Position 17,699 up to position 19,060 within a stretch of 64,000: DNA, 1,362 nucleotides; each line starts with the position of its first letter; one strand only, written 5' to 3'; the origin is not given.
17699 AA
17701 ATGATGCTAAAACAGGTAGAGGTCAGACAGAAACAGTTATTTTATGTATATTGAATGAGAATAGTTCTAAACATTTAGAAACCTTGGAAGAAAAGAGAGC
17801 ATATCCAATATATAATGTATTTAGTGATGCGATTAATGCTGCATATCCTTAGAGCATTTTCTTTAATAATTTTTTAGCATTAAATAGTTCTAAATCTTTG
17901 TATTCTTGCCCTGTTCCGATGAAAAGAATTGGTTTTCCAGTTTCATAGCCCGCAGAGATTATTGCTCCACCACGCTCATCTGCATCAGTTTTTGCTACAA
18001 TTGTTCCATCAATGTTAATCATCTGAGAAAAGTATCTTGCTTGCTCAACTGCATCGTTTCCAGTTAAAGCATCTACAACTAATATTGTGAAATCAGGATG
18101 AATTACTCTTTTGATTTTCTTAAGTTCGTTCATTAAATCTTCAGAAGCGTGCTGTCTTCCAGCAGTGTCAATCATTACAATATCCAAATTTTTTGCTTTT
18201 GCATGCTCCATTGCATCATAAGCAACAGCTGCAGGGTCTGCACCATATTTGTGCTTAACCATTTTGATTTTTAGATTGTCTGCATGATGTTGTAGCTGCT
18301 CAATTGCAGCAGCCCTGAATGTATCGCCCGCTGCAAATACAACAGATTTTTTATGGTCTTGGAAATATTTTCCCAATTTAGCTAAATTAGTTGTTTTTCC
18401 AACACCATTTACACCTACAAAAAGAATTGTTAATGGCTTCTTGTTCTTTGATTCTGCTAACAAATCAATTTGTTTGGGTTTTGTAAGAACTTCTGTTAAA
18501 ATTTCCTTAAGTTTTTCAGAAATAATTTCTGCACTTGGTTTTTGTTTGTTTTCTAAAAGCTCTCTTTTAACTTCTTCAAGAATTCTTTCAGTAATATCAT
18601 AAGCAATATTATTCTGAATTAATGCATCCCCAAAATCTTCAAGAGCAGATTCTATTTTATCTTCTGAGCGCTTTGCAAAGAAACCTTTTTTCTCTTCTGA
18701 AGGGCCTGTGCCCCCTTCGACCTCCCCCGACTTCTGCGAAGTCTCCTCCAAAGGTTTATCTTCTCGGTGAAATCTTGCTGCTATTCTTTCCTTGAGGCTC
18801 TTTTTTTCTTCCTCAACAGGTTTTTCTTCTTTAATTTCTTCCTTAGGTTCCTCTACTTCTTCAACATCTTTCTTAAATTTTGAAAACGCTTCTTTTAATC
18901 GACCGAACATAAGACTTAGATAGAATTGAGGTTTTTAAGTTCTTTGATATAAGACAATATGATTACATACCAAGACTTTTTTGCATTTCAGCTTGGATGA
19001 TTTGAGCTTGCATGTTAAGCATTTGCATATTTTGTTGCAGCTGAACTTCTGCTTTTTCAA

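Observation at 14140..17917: In-frame SRP54(N-terminus)::FtsY(C-terminus) chimera marks two unrelated cassettes stacked between srp54 and ftsY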

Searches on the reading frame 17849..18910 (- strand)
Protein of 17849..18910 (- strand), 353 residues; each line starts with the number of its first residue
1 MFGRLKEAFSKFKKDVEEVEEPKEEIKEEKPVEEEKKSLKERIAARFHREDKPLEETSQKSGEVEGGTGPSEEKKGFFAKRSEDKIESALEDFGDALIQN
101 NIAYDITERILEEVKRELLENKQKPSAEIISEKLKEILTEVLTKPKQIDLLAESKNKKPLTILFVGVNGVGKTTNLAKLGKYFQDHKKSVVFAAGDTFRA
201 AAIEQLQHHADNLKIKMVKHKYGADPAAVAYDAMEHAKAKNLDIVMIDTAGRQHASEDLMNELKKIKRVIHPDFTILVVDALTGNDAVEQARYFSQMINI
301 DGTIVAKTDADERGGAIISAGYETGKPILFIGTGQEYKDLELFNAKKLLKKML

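Call 6: search_protein_families(library=pfam, proteins=[window:17849-18910:-], max_evalue=1)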
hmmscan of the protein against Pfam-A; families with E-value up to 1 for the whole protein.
window:17849-18910:- (353 aa): 37 families (the best 25 are shown)
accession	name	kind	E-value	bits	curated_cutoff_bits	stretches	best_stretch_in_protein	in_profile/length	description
PF00448.28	SRP54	-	3.8e-73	245.8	22.7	1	160-353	2-195/196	SRP54-type protein, GTPase domain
PF02881.24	SRP54_N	-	2.6e-06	28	22.4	1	81-137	18-74/75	SRP54-type protein, helical bundle domain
PF13604.12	AAA_30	-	7e-06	26.3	27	1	145-297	4-140/191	AAA domain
PF13207.12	AAA_17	-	1.1e-05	26.1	27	1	165-278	1-108/136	AAA domain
PF02492.25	cobW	-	0.00014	21.9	20.7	1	162-310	3-155/180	CobW/HypB/UreG, nucleotide-binding domain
PF06414.18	Zeta_toxin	-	0.00062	19.7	22.3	1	155-262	12-116/199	Zeta toxin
PF13401.12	AAA_22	-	0.00078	20.2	27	1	161-269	7-110/130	AAA domain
PF13191.12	AAA_16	-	0.0026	18.7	32.6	1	150-290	15-149/167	AAA ATPase domain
PF01926.29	MMR_HSR1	-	0.0028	18.2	21.9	1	162-288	2-89/113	50S ribosome-binding GTPase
PF00005.33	ABC_tran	-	0.0053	17.8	25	1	161-242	13-80/137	ABC transporter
PF13479.12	AAA_24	-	0.0075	16.6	27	1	159-266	2-87/195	AAA domain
PF08433.16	KTI12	-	0.016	15.2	22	1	162-221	4-59/271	Chromatin associated protein KTI12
PF19993.5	DO-GTPase2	-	0.024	14.7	27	1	163-281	4-129/226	Double-GTPase 2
PF01583.26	APS_kinase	-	0.029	14.8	21.1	1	159-211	2-54/152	Adenylylsulphate kinase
PF13175.12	AAA_15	-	0.033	14.2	32.1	1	157-227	24-88/374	AAA ATPase domain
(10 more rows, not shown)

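Call 10: find_encoding_contigs(protein=window:17849-18910:-, flank=10000, max_places=10)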
Protein window:17849-18910:- (353 aa): 21 contigs read that carry it; 10 places shown.
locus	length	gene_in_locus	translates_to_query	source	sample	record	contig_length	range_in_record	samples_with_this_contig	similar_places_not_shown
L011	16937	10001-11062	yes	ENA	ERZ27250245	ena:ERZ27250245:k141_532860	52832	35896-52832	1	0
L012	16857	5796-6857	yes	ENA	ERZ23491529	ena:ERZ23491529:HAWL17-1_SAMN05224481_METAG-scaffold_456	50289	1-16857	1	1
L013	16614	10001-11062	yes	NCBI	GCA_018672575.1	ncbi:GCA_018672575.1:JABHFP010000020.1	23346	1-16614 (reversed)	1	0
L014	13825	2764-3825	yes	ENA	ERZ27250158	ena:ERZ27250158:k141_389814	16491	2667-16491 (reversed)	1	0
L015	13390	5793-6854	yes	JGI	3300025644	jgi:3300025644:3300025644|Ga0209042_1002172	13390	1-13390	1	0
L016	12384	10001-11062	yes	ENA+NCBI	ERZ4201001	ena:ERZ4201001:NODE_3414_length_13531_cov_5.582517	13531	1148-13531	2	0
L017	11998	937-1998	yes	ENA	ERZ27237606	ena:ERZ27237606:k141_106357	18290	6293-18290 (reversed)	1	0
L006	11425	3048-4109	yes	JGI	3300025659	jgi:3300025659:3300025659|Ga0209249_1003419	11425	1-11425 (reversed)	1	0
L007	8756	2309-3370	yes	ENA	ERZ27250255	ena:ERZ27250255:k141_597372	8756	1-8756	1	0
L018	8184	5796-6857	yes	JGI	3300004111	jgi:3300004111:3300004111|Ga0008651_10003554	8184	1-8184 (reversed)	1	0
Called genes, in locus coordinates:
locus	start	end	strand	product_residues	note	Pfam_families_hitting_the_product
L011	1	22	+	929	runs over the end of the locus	PF02384:N6_Mtase, PF20473:MmeI_Mtase, PF01170:UPF0020 (weak), PF07669:Eco57I, PF12950:TaqI_C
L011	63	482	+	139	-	PF13470:PIN_3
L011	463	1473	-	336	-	-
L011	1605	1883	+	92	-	-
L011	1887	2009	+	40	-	-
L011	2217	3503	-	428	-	PF01336:tRNA_anti-codon, PF00152:tRNA-synt_2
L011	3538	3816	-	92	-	-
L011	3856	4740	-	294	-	PF00025:Arf (faint), PF01926:MMR_HSR1, PF02421:FeoB_N (weak), PF02824:TGS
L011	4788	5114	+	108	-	-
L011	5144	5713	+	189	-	PF00924:MS_channel_2nd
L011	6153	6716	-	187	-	PF02475:TRM5-TYW2_MTfase (weak), PF03602:Cons_hypoth95, PF02005:TRM (weak), PF05175:MTS, PF06325:PrmA, PF13847:Methyltransf_31, PF08241:Methyltransf_11, PF13649:Methyltransf_25, +5 more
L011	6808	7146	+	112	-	-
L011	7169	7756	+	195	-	PF01090:Ribosomal_S19e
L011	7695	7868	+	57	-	-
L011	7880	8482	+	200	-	PF01198:Ribosomal_L31e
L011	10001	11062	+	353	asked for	PF02881:SRP54_N (weak), PF13604:AAA_30 (weak), PF00448:SRP54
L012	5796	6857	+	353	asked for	PF02881:SRP54_N (weak), PF13604:AAA_30 (weak), PF00448:SRP54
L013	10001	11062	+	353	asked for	PF02881:SRP54_N (weak), PF13604:AAA_30 (weak), PF00448:SRP54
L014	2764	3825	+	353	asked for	PF02881:SRP54_N (weak), PF13604:AAA_30 (weak), PF00448:SRP54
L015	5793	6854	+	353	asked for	PF02881:SRP54_N (weak), PF13604:AAA_30 (weak), PF00448:SRP54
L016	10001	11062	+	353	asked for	PF02881:SRP54_N (weak), PF13604:AAA_30 (weak), PF00448:SRP54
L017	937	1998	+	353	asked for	PF02881:SRP54_N (weak), PF13604:AAA_30 (weak), PF00448:SRP54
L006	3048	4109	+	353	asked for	PF02881:SRP54_N (weak), PF13604:AAA_30 (weak), PF00448:SRP54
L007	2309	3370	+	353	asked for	PF02881:SRP54_N (weak), PF13604:AAA_30 (weak), PF00448:SRP54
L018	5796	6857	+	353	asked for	PF02881:SRP54_N (weak), PF13604:AAA_30 (weak), PF00448:SRP54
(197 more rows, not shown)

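Call 11: find_related_loci(query=window:17849-18910:-, collection=genome_contigs, flank=10000)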
Query window:17849-18910:- (353 aa) in genome_contigs; peptide patterns used: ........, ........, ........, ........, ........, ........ (x = any residue, [..] = any of these).
599 stretches matched a pattern (row limit reached: there are more); 125 encode a relative of the query (tblastn E <= 1e-3); the best 80 are kept; 80 distinct loci.
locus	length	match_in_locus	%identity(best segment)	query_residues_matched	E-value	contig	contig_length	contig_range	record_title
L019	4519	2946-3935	78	1-344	3e-173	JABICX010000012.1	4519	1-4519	MAG: Candidatus Woesearchaeota archaeon isolate SI048_bin60 k141_813394, whole genome shotgun sequence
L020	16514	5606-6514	48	53-352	1e-86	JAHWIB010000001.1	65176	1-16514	MAG: Candidatus Woesearchaeota archaeon isolate Yap200.bin9.104 contig_984, whole genome shotgun sequence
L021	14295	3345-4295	44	20-352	1e-84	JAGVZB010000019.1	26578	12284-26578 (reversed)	Candidatus Woesearchaeota archaeon isolate RIFCSPHIGHO2_01_FULL_34_12 rifcsphigho2_01_scaffold_12881, whole genome shotg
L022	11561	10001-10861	51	73-349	2e-82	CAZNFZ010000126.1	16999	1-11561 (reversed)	MAG TPA_asm: uncultured Methanosarcinales archaeon isolate binchicken_co165_133 genome assembly, contig: k141_2834735, w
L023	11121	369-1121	50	96-345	1e-81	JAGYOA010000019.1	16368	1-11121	Candidatus Woesearchaeota archaeon isolate M55A3 19, whole genome shotgun sequence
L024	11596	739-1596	51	74-349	3e-81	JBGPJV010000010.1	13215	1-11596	MAG: Candidatus Nanoarchaeia archaeon isolate OBJ_0618_7090110_300 k141_8769385_length_13215_cov_9.0000, whole genome sh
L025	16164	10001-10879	48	72-352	1e-80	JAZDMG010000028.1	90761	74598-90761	MAG: archaeon isolate MEGAHIT-group-0.639 k141_4876464, whole genome shotgun sequence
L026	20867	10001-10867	48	73-352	2e-80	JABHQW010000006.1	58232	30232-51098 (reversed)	MAG: Candidatus Woesearchaeota archaeon isolate SI039_bin115 k141_1119139, whole genome shotgun sequence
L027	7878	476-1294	49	80-349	5e-80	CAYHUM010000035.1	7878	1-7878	MAG TPA_asm: Candidatus Woesearchaeota archaeon isolate ERP119705_co17_177 genome assembly, contig: NODE_14865_length_78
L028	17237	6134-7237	43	21-352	9e-77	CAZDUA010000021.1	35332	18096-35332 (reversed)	MAG TPA_asm: uncultured Methanosarcinales archaeon isolate binchicken_co165_291 genome assembly, contig: k141_150624, wh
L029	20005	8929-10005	40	10-353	1e-76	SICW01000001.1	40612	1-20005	MAG: Candidatus Woesearchaeota archaeon isolate Baikal-deep-G139 BACOMB-DPANN-C10, whole genome shotgun sequence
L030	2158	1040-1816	50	101-353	4e-78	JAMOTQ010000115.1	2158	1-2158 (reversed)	MAG: Methanocaldococcus sp. isolate 4571-419_metabat2_scaf2bin.033 4571-419_scaffold_3723_c2, whole genome shotgun seque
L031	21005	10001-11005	45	9-349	1e-75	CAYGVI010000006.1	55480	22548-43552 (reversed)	MAG TPA_asm: uncultured Methanosarcinales archaeon isolate ERP119294_co2_107 genome assembly, contig: k141_1353184, whol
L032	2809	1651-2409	50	101-353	6e-76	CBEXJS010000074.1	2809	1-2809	MAG TPA_asm: uncultured Thermoplasmatales archaeon isolate SRR22064146_binner123_Refined_15 genome assembly, contig: ERZ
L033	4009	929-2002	40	10-353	1e-74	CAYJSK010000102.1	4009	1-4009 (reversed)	MAG TPA_asm: Candidatus Woesearchaeota archaeon isolate ERP125453_co1_324 genome assembly, contig: NODE_31573_length_400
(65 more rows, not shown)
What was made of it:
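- Tried and rejected: the genome_contigs scan with FtsY (call 11);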
